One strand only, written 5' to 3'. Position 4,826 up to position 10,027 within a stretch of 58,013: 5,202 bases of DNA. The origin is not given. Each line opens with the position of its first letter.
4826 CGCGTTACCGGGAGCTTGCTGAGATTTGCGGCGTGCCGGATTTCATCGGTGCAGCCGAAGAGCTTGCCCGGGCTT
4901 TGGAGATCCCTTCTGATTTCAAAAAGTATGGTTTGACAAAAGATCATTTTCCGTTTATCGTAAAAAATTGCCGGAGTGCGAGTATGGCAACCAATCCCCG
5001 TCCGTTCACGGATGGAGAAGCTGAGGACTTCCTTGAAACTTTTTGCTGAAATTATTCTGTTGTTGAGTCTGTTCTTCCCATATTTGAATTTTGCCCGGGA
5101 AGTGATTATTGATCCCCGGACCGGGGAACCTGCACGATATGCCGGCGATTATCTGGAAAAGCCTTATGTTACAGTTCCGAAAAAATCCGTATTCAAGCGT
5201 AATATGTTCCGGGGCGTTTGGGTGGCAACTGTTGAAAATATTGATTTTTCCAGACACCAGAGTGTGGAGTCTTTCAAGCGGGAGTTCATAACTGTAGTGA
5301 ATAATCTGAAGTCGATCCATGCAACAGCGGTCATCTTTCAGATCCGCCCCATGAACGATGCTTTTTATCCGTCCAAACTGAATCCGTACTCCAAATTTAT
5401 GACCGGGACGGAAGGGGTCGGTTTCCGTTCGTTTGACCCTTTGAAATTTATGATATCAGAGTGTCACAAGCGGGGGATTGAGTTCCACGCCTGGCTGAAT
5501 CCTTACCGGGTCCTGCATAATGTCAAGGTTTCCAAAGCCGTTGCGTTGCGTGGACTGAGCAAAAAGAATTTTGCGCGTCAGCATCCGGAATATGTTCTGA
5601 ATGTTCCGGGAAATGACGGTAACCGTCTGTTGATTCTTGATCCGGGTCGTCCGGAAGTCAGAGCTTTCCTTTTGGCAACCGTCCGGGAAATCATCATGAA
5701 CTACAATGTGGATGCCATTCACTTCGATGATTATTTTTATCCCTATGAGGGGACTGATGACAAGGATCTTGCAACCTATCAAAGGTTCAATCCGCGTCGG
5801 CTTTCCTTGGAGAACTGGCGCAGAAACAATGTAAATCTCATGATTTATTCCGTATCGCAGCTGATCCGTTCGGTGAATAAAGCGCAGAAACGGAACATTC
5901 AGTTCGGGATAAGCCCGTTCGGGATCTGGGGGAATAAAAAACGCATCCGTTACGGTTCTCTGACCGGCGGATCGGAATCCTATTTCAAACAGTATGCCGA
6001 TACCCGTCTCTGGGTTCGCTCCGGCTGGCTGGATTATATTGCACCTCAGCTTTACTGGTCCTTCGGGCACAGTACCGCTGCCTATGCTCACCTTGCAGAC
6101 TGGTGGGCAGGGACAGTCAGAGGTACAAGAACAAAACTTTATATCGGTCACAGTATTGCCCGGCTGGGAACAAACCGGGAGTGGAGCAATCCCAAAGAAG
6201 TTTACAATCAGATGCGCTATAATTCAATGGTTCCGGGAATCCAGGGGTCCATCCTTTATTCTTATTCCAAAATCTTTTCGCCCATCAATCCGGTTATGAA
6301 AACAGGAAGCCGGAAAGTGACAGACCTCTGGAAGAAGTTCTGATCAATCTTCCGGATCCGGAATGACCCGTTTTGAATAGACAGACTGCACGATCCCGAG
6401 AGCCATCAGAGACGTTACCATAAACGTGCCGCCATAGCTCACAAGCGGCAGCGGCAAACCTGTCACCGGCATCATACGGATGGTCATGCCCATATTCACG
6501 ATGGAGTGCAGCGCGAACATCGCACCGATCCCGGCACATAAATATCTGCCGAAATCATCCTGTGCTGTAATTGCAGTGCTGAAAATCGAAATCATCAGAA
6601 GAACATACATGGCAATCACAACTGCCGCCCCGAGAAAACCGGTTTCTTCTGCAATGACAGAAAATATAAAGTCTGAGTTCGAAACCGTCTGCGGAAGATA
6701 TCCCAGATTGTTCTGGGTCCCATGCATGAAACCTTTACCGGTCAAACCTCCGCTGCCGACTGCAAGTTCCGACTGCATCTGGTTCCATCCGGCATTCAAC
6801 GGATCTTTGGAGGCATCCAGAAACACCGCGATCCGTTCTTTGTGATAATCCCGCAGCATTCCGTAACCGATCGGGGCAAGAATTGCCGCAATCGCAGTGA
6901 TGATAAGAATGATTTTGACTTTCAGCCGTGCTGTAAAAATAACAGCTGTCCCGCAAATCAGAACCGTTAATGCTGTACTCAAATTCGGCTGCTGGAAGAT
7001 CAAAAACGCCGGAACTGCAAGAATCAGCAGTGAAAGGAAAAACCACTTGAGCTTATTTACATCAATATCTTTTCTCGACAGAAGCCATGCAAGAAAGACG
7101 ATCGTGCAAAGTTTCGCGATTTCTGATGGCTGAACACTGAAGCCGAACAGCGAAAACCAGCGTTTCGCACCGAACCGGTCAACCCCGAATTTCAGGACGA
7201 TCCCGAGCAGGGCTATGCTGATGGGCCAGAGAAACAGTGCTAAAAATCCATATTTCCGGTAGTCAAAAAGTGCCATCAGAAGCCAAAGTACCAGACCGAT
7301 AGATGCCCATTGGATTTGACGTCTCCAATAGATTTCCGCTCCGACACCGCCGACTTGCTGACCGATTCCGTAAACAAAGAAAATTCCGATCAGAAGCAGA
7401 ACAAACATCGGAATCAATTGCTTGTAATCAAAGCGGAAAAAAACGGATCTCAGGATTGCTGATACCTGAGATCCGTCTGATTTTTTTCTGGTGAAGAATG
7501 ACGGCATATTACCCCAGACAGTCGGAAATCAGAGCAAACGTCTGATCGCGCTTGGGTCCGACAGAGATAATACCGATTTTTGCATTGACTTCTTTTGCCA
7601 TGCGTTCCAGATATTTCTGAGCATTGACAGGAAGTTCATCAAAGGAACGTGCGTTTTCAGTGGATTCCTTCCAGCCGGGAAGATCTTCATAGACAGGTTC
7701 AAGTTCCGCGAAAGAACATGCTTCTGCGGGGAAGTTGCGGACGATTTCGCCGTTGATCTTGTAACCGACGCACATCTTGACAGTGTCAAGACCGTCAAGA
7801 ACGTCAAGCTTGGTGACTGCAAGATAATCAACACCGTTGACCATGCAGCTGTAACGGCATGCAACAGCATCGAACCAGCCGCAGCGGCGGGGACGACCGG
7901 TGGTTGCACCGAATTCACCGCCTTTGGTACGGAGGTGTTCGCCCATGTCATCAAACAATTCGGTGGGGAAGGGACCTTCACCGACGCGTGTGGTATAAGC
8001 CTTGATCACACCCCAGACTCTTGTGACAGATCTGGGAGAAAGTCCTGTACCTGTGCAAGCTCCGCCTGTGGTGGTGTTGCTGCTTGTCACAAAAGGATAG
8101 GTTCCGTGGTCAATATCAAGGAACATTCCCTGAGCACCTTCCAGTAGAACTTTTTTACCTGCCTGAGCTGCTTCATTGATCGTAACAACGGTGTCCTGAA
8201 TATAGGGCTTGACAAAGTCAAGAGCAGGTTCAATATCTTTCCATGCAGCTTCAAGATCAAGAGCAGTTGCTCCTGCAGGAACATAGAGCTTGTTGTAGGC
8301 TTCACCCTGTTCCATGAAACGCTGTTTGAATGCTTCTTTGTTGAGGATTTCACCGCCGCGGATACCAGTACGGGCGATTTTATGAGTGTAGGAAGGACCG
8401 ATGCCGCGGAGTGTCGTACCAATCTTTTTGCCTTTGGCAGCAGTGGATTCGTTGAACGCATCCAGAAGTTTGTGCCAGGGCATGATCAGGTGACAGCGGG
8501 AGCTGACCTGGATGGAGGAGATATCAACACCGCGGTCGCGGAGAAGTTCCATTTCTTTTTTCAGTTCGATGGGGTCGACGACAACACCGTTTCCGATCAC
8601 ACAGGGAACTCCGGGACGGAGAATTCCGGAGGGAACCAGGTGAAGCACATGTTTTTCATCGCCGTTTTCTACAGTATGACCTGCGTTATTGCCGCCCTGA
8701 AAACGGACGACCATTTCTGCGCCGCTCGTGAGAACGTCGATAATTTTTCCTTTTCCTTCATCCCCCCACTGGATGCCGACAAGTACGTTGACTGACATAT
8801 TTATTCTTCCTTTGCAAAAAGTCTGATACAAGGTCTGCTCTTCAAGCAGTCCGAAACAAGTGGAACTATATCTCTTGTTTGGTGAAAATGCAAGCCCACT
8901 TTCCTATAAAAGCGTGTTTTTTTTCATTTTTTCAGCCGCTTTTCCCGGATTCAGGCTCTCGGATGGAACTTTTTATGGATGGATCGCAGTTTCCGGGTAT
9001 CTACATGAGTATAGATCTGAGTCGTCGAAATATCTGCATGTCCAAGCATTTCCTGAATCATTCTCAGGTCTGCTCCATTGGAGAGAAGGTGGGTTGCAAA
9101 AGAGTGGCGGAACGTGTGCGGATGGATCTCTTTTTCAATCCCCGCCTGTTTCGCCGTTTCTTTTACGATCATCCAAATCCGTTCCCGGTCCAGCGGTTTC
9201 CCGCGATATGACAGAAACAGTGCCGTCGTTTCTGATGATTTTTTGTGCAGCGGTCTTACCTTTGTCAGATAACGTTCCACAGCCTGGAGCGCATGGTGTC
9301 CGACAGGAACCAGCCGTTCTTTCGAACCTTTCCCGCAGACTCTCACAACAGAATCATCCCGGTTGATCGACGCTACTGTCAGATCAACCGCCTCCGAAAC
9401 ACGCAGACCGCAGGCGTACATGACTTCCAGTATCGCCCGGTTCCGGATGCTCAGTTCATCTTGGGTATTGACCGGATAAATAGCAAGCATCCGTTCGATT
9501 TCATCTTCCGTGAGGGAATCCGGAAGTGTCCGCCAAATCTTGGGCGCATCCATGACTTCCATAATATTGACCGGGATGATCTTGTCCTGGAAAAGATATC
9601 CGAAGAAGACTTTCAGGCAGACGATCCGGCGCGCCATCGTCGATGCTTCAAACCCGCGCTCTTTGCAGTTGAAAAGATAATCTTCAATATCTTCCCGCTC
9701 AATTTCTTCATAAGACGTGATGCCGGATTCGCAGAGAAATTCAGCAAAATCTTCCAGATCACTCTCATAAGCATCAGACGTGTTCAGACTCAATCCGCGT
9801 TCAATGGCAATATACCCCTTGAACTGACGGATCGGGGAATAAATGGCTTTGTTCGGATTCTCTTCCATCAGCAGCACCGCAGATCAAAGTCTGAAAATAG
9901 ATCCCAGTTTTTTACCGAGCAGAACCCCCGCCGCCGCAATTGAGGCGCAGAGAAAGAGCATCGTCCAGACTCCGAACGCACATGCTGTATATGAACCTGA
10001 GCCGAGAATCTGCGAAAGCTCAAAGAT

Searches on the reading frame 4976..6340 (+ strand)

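Call 7: search_protein_families(library=pfam, proteins=[window:4976-6340:+], max_evalue=0.001)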
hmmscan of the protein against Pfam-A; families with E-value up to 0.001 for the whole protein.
window:4976-6340:+ (455 aa): 2 families
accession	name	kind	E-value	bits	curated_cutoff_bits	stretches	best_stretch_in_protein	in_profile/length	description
PF02638.21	GHL10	-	3.4e-66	223.9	27.9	1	78-398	2-300/311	Glycosyl hydrolase-like 10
PF02065.24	Melibiase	-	0.0007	19.1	27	0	155-251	105-190/347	Melibiase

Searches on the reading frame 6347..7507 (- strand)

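Call 7: search_protein_families(library=pfam, proteins=[window:6347-7507:-], max_evalue=0.001)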
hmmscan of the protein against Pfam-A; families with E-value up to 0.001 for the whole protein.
window:6347-7507:- (387 aa): 1 family
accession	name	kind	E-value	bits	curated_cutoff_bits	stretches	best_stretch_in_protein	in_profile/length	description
PF01098.24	FTSW_RODA_SPOVE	-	4.1e-86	289.6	26.4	1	34-378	7-352/356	Cell cycle protein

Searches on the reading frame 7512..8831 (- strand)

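Call 7: search_protein_families(library=pfam, proteins=[window:7512-8831:-], max_evalue=0.001)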
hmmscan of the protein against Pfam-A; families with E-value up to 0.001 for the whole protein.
window:7512-8831:- (440 aa): 1 family
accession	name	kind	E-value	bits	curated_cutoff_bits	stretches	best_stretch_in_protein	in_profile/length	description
PF00709.27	Adenylsucc_synt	-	4.5e-179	596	27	1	16-431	1-415/416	Adenylosuccinate synthetase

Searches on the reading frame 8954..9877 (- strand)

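Call 7: search_protein_families(library=pfam, proteins=[window:8954-9877:-], max_evalue=0.001)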
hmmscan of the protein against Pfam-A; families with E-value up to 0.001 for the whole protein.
window:8954-9877:- (308 aa): 3 families
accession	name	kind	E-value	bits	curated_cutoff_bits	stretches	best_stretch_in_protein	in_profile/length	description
PF00589.27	Phage_integrase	-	2.8e-53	180.7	27.1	1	121-294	2-170/172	Phage integrase family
PF02899.23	Phage_int_SAM_1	-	5.7e-18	65.4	22.3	1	16-97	1-81/83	Phage integrase, N-terminal SAM-like domain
PF13495.12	Phage_int_SAM_4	-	1.5e-05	25.8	27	1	27-100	12-83/85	Phage integrase, N-terminal SAM-like domain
